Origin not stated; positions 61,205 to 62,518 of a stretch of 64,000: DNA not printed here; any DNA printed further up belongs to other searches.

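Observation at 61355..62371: Second, intronless copy of the F-box-Ras-CaaX architecture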

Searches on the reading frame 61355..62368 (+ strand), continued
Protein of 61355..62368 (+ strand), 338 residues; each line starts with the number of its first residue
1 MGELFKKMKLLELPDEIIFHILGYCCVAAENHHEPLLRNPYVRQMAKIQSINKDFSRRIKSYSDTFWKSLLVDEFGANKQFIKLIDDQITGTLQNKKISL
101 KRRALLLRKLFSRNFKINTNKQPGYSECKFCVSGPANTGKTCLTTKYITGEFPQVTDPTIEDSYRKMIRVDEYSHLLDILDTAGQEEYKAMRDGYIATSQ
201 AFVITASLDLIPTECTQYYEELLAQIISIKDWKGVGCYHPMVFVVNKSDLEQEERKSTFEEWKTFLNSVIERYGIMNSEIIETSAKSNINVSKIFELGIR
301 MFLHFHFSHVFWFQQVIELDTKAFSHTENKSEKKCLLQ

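Call 17: list_cluster_members(proteins=[P0001, P0002, P0012, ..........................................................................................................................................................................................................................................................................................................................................])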
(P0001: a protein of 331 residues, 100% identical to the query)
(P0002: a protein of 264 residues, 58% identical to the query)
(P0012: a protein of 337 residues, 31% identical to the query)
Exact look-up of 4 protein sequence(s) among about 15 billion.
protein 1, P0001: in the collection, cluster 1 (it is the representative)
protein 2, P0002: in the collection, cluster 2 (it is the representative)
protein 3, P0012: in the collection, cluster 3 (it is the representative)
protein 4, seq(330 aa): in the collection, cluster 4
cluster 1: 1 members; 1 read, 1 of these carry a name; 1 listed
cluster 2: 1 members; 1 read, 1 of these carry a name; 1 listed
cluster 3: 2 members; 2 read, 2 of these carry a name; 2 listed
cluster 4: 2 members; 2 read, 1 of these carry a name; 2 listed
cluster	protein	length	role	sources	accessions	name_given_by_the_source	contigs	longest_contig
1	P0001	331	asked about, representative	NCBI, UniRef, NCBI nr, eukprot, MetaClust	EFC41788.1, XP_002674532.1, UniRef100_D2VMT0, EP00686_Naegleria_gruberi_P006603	ras family small GTPase [Naegleria gruberi] | Ras family small GTPase n=1 Tax=Naegleria gruberi TaxID=5762 RepID=D2VMT0_NAEGR | XP_002674532.1 ras family small GTPase [Naegleria gruberi strain NEG-M]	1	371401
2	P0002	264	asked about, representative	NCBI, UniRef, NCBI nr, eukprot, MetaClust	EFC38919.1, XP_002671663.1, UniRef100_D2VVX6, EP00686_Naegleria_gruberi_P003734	ras family small GTPase [Naegleria gruberi] | Ras family small GTPase n=1 Tax=Naegleria gruberi TaxID=5762 RepID=D2VVX6_NAEGR | XP_002671663.1 ras family small GTPase [Naegleria gruberi strain NEG-M]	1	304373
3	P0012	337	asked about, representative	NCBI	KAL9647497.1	hypothetical protein ABK040_006857 [Willaertia magna]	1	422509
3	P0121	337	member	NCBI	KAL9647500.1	hypothetical protein ABK040_006860 [Willaertia magna]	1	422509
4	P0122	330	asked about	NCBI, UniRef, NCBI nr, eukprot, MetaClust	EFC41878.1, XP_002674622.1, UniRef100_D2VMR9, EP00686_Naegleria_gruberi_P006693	ras family small GTPase [Naegleria gruberi] | Ras family small GTPase n=1 Tax=Naegleria gruberi TaxID=5762 RepID=D2VMR9_NAEGR | XP_002674622.1 ras family small GTPase [Naegleria gruberi strain NEG-M]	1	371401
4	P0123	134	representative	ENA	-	-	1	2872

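Call 22: search_protein_families(library=pfam, proteins=[P0122, P0012, P0002], max_evalue=0.1)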
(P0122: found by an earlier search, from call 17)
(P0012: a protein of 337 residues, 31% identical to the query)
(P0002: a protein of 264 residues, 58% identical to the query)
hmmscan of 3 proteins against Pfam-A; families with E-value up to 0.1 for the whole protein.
P0122 (330 aa): 8 families
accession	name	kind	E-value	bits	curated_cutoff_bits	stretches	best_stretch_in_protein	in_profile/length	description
PF00071.28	Ras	-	1.9e-33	115.8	21.6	1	126-291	1-158/162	Ras family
PF08477.19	Roc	-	9.6e-17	61.8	27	1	126-240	1-119/119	Ras of Complex, Roc, domain of DAPkinase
PF00009.33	GTP_EFTU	-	7.6e-09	35.9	26.5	1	167-290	64-183/188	Elongation factor Tu GTP binding domain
PF00025.27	Arf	-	2.4e-08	34.1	22.3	1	122-258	12-144/174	ADP-ribosylation factor family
PF01926.29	MMR_HSR1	-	0.0041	17.7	21.9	1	127-238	2-113/113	50S ribosome-binding GTPase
PF03193.22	RsgA_GTPase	-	0.0072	16.6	30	1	199-263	26-85/174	RsgA GTPase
PF12937.12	F-box-like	-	0.02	15.1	24.3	1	11-32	2-23/47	F-box-like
PF00646.38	F-box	-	0.081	13.3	20.5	0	10-30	1-21/43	F-box domain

P0012 (337 aa): 8 families
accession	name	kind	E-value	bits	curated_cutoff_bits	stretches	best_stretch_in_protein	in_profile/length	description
PF00071.28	Ras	-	1.7e-45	154.9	21.6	1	133-300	1-158/162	Ras family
PF08477.19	Roc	-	1.6e-21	77.2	27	1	133-247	1-119/119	Ras of Complex, Roc, domain of DAPkinase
PF00025.27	Arf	-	3.4e-15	56.4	22.3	1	130-294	13-166/174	ADP-ribosylation factor family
PF00009.33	GTP_EFTU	-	9.8e-10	38.8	26.5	1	173-298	63-181/188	Elongation factor Tu GTP binding domain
PF01926.29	MMR_HSR1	-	6.3e-06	26.7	21.9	1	134-245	2-113/113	50S ribosome-binding GTPase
PF12937.12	F-box-like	-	0.00088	19.4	24.3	1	12-55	2-35/47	F-box-like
PF03193.22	RsgA_GTPase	-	0.0036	17.6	30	0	131-153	106-128/174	RsgA GTPase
PF00931.28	NB-ARC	-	0.057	13.1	23.5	0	121-153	12-40/248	NB-ARC domain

P0002 (264 aa): 11 families
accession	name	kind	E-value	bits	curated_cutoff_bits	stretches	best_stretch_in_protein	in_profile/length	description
PF00071.28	Ras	-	2.2e-22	79.8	21.6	1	80-245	2-153/162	Ras family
PF08477.19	Roc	-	2.1e-10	41.3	27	1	79-199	1-119/119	Ras of Complex, Roc, domain of DAPkinase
PF00009.33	GTP_EFTU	-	4.6e-06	26.8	26.5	1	117-242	61-176/188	Elongation factor Tu GTP binding domain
PF01926.29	MMR_HSR1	-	4.5e-05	24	21.9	1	79-174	1-98/113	50S ribosome-binding GTPase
PF13521.12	AAA_28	-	0.00061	20.5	27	0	126-233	75-156/164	AAA domain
PF03193.22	RsgA_GTPase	-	0.0026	18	30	0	75-98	104-127/174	RsgA GTPase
PF16897.10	MMR_HSR1_Xtn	-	0.014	15.8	35.2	1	174-221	41-80/106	C-terminal region of MMR_HSR1 domain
PF13479.12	AAA_24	-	0.026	14.8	27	0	79-101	4-23/195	AAA domain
PF09547.16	SpoIVA_ATPase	-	0.058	13.2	26.6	0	77-122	17-58/237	Stage IV sporulation protein A, ATPase domain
PF13476.12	AAA_23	-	0.071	14.2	27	0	81-221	23-165/201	AAA domain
PF02492.25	cobW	-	0.083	12.9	20.7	0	80-98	3-21/180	CobW/HypB/UreG, nucleotide-binding domain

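Call 30: find_encoding_contigs(protein=P0002, flank=3000, max_places=2)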
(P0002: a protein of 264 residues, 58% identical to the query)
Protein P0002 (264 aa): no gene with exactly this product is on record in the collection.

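Call 31: find_encoding_contigs(protein=P0012, flank=6000, max_places=3)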
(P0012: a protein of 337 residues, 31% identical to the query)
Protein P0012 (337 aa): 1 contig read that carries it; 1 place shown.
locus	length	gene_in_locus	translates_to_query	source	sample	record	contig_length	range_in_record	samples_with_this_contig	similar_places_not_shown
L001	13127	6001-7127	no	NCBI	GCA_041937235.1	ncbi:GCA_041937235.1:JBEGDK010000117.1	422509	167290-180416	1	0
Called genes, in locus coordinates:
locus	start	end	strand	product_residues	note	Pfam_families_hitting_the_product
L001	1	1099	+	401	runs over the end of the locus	PF00071:Ras, PF08477:Roc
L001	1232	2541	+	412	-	-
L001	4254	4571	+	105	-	-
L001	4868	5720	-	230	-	-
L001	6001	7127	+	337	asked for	PF00025:Arf, PF00071:Ras, PF01926:MMR_HSR1 (weak), PF08477:Roc, PF00009:GTP_EFTU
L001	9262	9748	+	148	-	-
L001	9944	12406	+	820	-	PF00646:F-box, PF12937:F-box-like (weak), PF09234:DUF1963 (weak)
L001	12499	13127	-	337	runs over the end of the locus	PF00025:Arf, PF00071:Ras, PF01926:MMR_HSR1 (weak), PF08477:Roc, PF00009:GTP_EFTU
